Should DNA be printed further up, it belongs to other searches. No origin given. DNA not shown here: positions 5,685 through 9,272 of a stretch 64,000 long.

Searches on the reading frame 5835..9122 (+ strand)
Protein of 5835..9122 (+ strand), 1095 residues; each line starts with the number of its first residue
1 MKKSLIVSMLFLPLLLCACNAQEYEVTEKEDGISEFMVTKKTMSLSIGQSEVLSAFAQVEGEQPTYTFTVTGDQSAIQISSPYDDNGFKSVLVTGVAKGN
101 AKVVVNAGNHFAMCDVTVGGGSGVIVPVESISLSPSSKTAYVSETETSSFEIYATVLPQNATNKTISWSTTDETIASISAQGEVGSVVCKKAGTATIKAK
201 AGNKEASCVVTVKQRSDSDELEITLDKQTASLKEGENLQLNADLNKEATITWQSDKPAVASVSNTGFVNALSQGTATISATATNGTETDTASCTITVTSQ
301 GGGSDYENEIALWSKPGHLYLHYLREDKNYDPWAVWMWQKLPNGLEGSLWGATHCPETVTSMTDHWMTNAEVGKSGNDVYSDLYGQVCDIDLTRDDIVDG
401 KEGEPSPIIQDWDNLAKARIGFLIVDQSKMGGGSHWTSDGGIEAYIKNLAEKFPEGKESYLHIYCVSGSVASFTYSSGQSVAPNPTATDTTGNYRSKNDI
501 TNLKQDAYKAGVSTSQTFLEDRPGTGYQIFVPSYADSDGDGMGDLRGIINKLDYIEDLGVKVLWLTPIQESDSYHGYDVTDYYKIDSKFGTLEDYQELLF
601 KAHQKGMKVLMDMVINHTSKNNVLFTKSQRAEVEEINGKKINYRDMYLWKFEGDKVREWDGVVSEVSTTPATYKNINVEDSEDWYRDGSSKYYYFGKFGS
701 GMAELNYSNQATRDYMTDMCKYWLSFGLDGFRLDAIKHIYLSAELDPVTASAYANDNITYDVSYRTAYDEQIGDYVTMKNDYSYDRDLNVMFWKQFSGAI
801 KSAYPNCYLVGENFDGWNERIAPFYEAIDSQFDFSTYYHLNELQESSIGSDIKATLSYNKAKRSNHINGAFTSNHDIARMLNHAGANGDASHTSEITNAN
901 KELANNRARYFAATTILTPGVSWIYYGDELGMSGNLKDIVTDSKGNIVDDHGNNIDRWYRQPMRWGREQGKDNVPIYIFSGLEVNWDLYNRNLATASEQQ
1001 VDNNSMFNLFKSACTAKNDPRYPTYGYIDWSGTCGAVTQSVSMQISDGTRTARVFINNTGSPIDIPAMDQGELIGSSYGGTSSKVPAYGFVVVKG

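Call 51: search_protein_families(library=pfam, proteins=[window:5835-9122:+], max_evalue=0.001)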
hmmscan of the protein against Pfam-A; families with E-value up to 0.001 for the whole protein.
window:5835-9122:+ (1095 aa): 4 families
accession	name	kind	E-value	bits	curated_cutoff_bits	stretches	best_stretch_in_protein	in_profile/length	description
PF00128.31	Alpha-amylase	-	2.7e-79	267.9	22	1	528-1018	1-438/446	Alpha amylase, catalytic domain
PF02368.24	Big_2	-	7.3e-21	74.4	22.8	2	223-289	5-75/79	Bacterial Ig-like domain (group 2)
PF22359.2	Big-like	-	1.8e-10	41.3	27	1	249-298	2-47/48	Bacterial Ig-like domain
PF20578.4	aBig_2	-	1.3e-06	28.6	27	1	216-299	3-88/89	Atrophied bacterial Ig domain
